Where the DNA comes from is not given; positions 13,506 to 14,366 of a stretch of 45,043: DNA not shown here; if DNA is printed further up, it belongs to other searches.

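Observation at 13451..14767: Autonomous opposite-strand cassette: structured leader, triple-Cys protein, Zn-ribbon protein and EncFtn-like mini-ferritin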

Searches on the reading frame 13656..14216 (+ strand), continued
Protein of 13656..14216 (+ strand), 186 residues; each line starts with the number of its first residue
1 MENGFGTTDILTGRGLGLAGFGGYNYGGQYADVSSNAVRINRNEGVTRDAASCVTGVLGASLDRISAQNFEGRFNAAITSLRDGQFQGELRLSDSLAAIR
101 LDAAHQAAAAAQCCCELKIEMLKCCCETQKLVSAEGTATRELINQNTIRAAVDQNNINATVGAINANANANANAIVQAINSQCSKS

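Call 59: predict_structure(alignment_id=A1)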
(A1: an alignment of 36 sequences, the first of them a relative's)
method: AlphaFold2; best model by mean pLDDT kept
length: 186 residues; sequences in the alignment: 36
mean_pLDDT: 82.3   pTM: 0.31
mean pLDDT of the five models: 82.3, 79.3, 78.1, 76.0, 70.7
residues with pLDDT >= 90: 115; 70-90: 33; 50-70: 16; < 50: 22
segments of 3 or more residues with pLDDT < 50: 1-6, 15-28
pLDDT, mean of each block of 10 residues (from residue 1): 48 47 41 65 84 91 91 91 90 93 95 91 90 93 94 93 93 93 80
secondary structure, 60 per line:
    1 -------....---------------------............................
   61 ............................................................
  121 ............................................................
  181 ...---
elements in order: H8-11 H33-183
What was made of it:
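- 13656..14216 (+): Gene 1, 186 aa. Residues 1-32 are glycine-rich and disordered. Residues 33-183 form one long helix. CCC motifs lie at 113-115 and 124-126. AlphaFold2 gave pLDDT 82 and pTM 0.31 (call 59).
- It is predicted as one long helix (call 59). Gene 1 is predicted as a helix of about 22 nm (call 59).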

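Call 63: search_protein_representatives(alignment_id=A1)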
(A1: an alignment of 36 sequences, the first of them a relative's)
Query: 36 sequences, 211 profile positions. Proteins with E-value up to 0.001 (for the whole library): 242; up to 1e-10: 145; up to 1e-30: 39. The best 150 are listed.
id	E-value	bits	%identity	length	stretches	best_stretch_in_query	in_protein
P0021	1.5e-64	234.1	-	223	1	1-208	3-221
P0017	2.1e-61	223.9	-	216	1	1-209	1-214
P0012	5.3e-61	222.6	-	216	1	1-207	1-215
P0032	2.2e-60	220.6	-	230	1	1-197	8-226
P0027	1.1e-52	195.4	-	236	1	1-197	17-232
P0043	1.9e-52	194.6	-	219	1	1-196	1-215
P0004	1.6e-50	188.3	-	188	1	1-203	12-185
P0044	6.7e-49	183.0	-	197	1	1-201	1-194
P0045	4.8e-47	177.0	-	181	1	1-200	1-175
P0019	4.4e-46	173.8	-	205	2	1-134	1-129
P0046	7.7e-46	173.0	-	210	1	2-206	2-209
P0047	4.0e-45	170.7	-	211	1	1-200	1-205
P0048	1.5e-43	165.6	-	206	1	1-198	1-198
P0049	1.6e-42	162.2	-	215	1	3-205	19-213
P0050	2.0e-40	155.3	-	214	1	1-202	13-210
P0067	3.0e-32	128.6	-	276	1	16-210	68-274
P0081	6.5e-28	114.5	-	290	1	11-198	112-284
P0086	5.6e-27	111.4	-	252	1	2-199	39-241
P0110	8.5e-23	97.7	-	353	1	1-180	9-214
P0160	5.1e-14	69.1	-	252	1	4-194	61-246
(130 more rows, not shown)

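Call 76: search_protein_families(library=pfam, proteins=[L003:5467-5952:+, L252:5469-5951:+, L001:5494-5985:+, L006:5277-5687:+, L139:2940-3176:+, L001:6706-6903:+, L001:7679-7891:+, L005:7693-8019:+, L253:7464-7985:+, L001:7107-7628:+], max_evalue=0.1)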
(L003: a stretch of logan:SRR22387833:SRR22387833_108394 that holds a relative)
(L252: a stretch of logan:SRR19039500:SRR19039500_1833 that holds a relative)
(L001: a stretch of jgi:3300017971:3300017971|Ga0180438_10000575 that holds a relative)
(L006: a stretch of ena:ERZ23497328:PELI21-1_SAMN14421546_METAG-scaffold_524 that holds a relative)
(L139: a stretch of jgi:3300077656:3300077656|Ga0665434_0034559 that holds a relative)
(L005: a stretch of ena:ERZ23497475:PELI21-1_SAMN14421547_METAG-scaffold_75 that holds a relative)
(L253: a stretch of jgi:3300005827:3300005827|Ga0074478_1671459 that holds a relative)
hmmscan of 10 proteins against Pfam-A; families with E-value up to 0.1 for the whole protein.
L003:5467-5952:+ (161 aa): 0 families

L252:5469-5951:+ (160 aa): 1 family
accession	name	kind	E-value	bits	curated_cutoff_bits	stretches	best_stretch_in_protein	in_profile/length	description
PF19962.4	EAD9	-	0.0078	16.4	25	1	128-149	10-31/62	Effector-associated domain 9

L001:5494-5985:+ (163 aa): 0 families

L006:5277-5687:+ (136 aa): 0 families

L139:2940-3176:+ (78 aa): 0 families

L001:6706-6903:+ (65 aa): 0 families

L001:7679-7891:+ (70 aa): 0 families

L005:7693-8019:+ (108 aa): 0 families

L253:7464-7985:+ (173 aa): 1 family
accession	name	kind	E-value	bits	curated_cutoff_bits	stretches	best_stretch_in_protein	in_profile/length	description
PF00210.30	Ferritin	-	2.9e-12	47.1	24.5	1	14-137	8-133/142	Ferritin-like domain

L001:7107-7628:+ (173 aa): 2 families
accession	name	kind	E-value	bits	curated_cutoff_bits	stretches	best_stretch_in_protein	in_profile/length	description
PF00210.30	Ferritin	-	1.4e-12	48.2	24.5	1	11-147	2-142/142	Ferritin-like domain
PF21329.2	CYP38_PsbQ-like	-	0.018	16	27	1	62-131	50-117/117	Peptidyl-prolyl cis-trans isomerase CYP38-like, PsbQ-like domain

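Call 77: search_protein_families(library=phrogs, proteins=[L003:5467-5952:+, L252:5469-5951:+, L001:5494-5985:+, L006:5277-5687:+, L139:2940-3176:+, L001:6706-6903:+, L001:7679-7891:+, L005:7693-8019:+, L253:7464-7985:+, L001:7107-7628:+], max_evalue=0.01)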
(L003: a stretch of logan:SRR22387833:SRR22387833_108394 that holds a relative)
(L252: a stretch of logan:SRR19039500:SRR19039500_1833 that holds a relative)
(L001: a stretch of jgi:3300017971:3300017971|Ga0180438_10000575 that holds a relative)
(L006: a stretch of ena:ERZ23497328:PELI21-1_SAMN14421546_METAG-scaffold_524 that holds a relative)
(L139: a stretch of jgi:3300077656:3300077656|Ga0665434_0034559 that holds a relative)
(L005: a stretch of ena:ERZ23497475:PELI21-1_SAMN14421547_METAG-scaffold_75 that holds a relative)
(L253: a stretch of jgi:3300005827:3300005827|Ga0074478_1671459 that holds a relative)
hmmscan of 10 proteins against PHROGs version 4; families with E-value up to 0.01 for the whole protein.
L003:5467-5952:+ (161 aa): 0 families

L252:5469-5951:+ (160 aa): 0 families

L001:5494-5985:+ (163 aa): 1 family
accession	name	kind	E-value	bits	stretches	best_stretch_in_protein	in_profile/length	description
phrog_22773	-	unknown function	0.00046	21.4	1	74-111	64-100/106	-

L006:5277-5687:+ (136 aa): 0 families

L139:2940-3176:+ (78 aa): 0 families

L001:6706-6903:+ (65 aa): 0 families

L001:7679-7891:+ (70 aa): 0 families

L005:7693-8019:+ (108 aa): 1 family
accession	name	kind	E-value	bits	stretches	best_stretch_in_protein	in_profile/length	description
phrog_1009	-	unknown function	0.0027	18.8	1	27-108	12-97/103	-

L253:7464-7985:+ (173 aa): 1 family
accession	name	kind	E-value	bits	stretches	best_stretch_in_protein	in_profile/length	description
phrog_16594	-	unknown function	4.4e-09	37.4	1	1-165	1-161/167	-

L001:7107-7628:+ (173 aa): 0 families

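Call 78: search_protein_families(library=phrogs, alignment_id=A1, max_evalue=0.001)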
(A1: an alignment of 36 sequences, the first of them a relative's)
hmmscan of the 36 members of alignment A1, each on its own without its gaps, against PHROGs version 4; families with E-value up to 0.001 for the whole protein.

A. member 1, P0001 (186 aa): 0 families

B. families by the number of members that match (of 36 scanned): 2 families
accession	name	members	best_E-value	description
phrog_9288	-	10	1.1e-06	-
phrog_16490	-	6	2.2e-08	-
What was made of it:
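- PHROG relatives carry no functional label (call 78).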

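Call 80: search_dna_similar(query=window:13656-14216:+, collection=phages, mode=protein, max_evalue=0.01, max_rows=30)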
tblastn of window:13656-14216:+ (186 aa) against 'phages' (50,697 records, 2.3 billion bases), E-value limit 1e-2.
Records with a match: 20; places in all: 20; records where one place covers at least 80% of the query: 0.
Best place of each record, by identity: 60-80% 20.
By first word of the organism name: Yersinia 16; Edwardsiella 4.
By host as written in the record: Yersinia enterocolitica 14; Edwardsiella ictaluri 4; Yersinia enterocolitica ATCC 23715 1; Yersinia sp. 1.
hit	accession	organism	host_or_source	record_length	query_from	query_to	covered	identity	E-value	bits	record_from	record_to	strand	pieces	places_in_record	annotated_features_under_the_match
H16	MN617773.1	Yersinia phage vB_Yen_X1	Yersinia enterocolitica ATCC 23715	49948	123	151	16%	69.0%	4e-4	46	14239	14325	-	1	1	hypothetical protein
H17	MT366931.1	Yersinia phage vB_YenM_12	Yersinia enterocolitica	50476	123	151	16%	69.0%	4e-4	46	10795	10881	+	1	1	hypothetical protein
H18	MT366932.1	Yersinia phage vB_YenM_22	Yersinia enterocolitica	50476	123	151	16%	69.0%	4e-4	46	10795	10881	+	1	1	hypothetical protein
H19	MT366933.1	Yersinia phage vB_YenM_25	Yersinia enterocolitica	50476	123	151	16%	69.0%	4e-4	46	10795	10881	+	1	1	hypothetical protein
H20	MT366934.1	Yersinia phage vB_YenM_27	Yersinia enterocolitica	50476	123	151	16%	69.0%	4e-4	46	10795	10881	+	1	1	hypothetical protein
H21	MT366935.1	Yersinia phage vB_YenM_39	Yersinia enterocolitica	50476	123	151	16%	69.0%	4e-4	46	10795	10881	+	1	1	hypothetical protein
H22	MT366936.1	Yersinia phage vB_YenM_126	Yersinia enterocolitica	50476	123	151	16%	69.0%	4e-4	46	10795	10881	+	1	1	hypothetical protein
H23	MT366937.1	Yersinia phage vB_YenM_526-1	Yersinia enterocolitica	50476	123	151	16%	69.0%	4e-4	46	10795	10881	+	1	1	hypothetical protein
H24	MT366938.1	Yersinia phage vB_YenM_526-2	Yersinia enterocolitica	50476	123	151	16%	69.0%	4e-4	46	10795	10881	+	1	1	hypothetical protein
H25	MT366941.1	Yersinia phage vB_YenM_574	Yersinia enterocolitica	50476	123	151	16%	69.0%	4e-4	46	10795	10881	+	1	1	hypothetical protein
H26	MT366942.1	Yersinia phage vB_YenM_636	Yersinia enterocolitica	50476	123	151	16%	69.0%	4e-4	46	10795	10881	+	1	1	hypothetical protein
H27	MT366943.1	Yersinia phage vB_YenM_646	Yersinia enterocolitica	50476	123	151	16%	69.0%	4e-4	46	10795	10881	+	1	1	hypothetical protein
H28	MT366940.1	Yersinia phage vB_YenM_534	Yersinia enterocolitica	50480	123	151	16%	69.0%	4e-4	46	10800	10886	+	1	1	hypothetical protein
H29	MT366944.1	Yersinia phage vB_YenM_281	Yersinia enterocolitica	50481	123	151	16%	69.0%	4e-4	46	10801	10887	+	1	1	hypothetical protein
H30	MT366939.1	Yersinia phage vB_YenM_531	Yersinia enterocolitica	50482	123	151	16%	69.0%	4e-4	46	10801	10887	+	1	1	hypothetical protein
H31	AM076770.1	Yersinia phage PY100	Yersinia sp.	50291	123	151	16%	69.0%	5e-4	46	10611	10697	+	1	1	hypothetical protein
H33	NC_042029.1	Edwardsiella phage eiAU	Edwardsiella ictaluri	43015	120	148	16%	65.5%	3e-4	46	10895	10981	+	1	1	hypothetical protein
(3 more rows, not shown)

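Call 81: get_annotated_region(hit=H31, flank=4000)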
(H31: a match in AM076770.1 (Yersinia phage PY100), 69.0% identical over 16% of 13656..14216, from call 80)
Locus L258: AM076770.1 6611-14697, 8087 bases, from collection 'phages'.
description: Bacteriophage PY100.
organism: Yersinia phage PY100 (NCBI taxid 342373)
taxonomy: Viruses; Duplodnaviria; Heunggongvirae; Uroviricota; Caudoviricetes
host: Yersinia sp.; source: -; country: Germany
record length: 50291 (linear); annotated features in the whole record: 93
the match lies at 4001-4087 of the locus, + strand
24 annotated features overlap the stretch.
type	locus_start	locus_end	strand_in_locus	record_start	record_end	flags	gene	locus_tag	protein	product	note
CDS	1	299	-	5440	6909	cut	terL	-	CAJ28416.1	terminase large subunit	-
CDS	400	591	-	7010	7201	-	-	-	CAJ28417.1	hypothetical protein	ORF19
CDS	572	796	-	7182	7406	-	-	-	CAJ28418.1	hypothetical protein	ORF20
CDS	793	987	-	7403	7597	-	-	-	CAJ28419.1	hypothetical protein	ORF21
CDS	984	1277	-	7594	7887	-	-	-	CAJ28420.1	hypothetical protein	ORF22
CDS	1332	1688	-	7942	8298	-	-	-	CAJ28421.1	hypothetical protein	ORF23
CDS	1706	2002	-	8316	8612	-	-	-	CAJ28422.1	hypothetical protein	ORF24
CDS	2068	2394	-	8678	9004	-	-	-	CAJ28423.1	hypothetical protein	ORF25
CDS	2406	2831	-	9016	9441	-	-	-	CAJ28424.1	hypothetical protein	ORF26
CDS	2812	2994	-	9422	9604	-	-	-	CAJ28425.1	hypothetical protein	ORF27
CDS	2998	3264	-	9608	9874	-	-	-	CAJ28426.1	hypothetical protein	ORF28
CDS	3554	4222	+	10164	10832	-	-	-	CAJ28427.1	hypothetical protein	ORF29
CDS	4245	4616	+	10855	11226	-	-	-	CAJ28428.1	hypothetical protein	ORF30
CDS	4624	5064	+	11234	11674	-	-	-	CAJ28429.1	hypothetical protein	ORF31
CDS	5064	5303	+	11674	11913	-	-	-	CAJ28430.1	hypothetical protein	ORF32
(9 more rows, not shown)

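Call 82: get_annotated_region(hit=H33, flank=4000)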
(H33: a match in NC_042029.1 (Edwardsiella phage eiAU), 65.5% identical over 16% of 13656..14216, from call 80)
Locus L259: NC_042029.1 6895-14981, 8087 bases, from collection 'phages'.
description: Edwardsiella phage eiAU, complete genome.
organism: Edwardsiella phage eiAU (NCBI taxid 945083)
taxonomy: Viruses; Duplodnaviria; Heunggongvirae; Uroviricota; Caudoviricetes; Eiauvirus; Eiauvirus eiAU
host: Edwardsiella ictaluri; source: -; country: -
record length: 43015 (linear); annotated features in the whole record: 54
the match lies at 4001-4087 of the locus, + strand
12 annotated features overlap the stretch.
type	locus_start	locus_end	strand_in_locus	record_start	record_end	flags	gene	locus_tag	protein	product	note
CDS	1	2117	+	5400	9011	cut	-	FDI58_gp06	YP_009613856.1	tail protein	-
CDS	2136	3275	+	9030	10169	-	-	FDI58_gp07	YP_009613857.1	putative tail protein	-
CDS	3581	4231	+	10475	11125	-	-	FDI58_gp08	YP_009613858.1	hypothetical protein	-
CDS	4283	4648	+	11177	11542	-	-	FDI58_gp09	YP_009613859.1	hypothetical protein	-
CDS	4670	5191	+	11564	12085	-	-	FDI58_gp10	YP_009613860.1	hypothetical protein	-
CDS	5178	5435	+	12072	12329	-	-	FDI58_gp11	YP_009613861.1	hypothetical protein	-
CDS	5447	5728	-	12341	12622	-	-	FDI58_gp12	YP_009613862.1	hypothetical protein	-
CDS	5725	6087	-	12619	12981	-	-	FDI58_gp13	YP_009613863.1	hypothetical protein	-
CDS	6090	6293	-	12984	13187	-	-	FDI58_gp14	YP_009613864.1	hypothetical protein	-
CDS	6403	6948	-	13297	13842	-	-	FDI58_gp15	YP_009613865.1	DNA methyltransferase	-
CDS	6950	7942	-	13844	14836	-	-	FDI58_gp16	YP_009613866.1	DNA methyltransferase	-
CDS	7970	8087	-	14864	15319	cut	-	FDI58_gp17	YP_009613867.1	hypothetical protein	gp31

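Call 83: search_protein_families(library=pfam, proteins=[L258:3554-4222:+, L258:4245-4616:+, L258:4624-5064:+, L258:5064-5303:+, L259:3581-4231:+, L259:4283-4648:+, L259:4670-5191:+, L259:5178-5435:+], max_evalue=0.1)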
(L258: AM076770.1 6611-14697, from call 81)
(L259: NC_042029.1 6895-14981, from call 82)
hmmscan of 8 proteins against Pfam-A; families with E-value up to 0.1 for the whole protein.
L258:3554-4222:+ (222 aa): 0 families

L258:4245-4616:+ (123 aa): 0 families

L258:4624-5064:+ (146 aa): 0 families

L258:5064-5303:+ (79 aa): 0 families

L259:3581-4231:+ (216 aa): 1 family
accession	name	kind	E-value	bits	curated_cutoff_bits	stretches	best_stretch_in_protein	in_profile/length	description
PF15714.11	SpoVT_C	-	0.0096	16.4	27.5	1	141-209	18-89/128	Stage V sporulation protein T C-terminal, transcription factor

L259:4283-4648:+ (121 aa): 1 family
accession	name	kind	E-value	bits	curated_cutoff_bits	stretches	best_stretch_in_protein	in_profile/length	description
PF21834.1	DUF6894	-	0.015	15.9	24.1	0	22-66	1-44/69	Domain of unknown function (DUF6894)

L259:4670-5191:+ (173 aa): 0 families

L259:5178-5435:+ (85 aa): 0 families

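Call 102: fold_search(model_id=the predicted structure, library=viral)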
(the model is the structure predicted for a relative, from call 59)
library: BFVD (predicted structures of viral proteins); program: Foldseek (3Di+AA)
matches with E <= 10: 3; with E <= 0.001: 0
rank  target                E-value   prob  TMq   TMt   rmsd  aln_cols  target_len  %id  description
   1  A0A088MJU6            6.0e+00  0.12  0.17  0.13  13.8        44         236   14  Uncharacterized protein [Rose leaf rosette-associated virus]
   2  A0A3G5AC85            9.7e+00  0.02  0.10  0.29   8.3        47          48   11  Uncharacterized protein [Hyperionvirus sp.]
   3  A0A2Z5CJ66            9.7e+00  0.01  0.09  0.06   9.3        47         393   21  (no name in the UniProt tables at hand)
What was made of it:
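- No structural match in BFVD (call 102).
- Tried and rejected: The gene 1 model is a single helix, and Foldseek against BFVD gave nothing (call 102).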

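Call 109: search_protein_families(library=padloc, proteins=[window:13656-14216:+, L139:2940-3176:+, L258:3554-4222:+, L258:4245-4616:+, L258:4624-5064:+], max_evalue=0.1)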
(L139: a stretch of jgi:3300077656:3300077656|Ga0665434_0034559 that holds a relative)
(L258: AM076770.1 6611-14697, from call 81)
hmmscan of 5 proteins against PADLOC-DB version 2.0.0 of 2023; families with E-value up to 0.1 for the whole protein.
window:13656-14216:+ (186 aa): 0 families

L139:2940-3176:+ (78 aa): 0 families

L258:3554-4222:+ (222 aa): 1 family
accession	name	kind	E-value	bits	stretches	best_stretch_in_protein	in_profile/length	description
PDLC03690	HEase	-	0.0053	14.1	1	71-135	42-103/339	homing endonuclease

L258:4245-4616:+ (123 aa): 0 families

L258:4624-5064:+ (146 aa): 0 families

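Call 113: list_cluster_members(proteins=[P0012, P0001, P0021, P0017, P0043, P0110, P0081, P0067, P0160, P0086])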
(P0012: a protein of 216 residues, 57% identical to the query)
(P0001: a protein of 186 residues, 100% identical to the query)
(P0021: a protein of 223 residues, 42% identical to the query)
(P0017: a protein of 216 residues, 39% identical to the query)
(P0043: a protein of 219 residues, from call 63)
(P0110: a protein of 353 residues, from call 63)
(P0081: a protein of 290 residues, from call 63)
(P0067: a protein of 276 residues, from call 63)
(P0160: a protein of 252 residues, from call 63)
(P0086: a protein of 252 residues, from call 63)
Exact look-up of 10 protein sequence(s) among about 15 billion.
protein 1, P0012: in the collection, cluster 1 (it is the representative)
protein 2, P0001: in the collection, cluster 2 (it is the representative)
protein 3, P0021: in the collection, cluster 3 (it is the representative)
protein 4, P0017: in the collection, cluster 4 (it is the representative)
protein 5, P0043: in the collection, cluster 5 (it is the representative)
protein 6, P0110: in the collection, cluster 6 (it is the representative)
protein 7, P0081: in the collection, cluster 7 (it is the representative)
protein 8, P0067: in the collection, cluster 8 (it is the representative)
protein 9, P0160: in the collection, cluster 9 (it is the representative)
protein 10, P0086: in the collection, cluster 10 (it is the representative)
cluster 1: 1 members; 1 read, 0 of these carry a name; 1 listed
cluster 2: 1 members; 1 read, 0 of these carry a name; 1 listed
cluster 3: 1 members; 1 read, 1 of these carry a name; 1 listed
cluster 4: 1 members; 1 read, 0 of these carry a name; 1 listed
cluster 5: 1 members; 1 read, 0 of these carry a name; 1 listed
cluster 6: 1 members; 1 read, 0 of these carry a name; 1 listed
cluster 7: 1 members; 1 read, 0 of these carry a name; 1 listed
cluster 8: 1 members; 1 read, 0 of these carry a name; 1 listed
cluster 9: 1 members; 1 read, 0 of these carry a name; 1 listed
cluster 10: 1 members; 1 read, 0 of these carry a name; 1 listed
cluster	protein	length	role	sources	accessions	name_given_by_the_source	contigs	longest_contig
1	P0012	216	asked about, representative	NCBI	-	-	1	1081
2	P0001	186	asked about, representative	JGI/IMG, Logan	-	-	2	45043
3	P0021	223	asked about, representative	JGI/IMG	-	hypothetical protein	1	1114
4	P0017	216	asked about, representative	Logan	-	-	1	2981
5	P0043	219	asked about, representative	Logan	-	-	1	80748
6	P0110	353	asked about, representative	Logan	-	-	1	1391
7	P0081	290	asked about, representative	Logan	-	-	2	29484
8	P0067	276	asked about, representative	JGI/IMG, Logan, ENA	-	-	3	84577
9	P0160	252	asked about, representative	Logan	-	-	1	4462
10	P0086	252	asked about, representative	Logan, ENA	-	-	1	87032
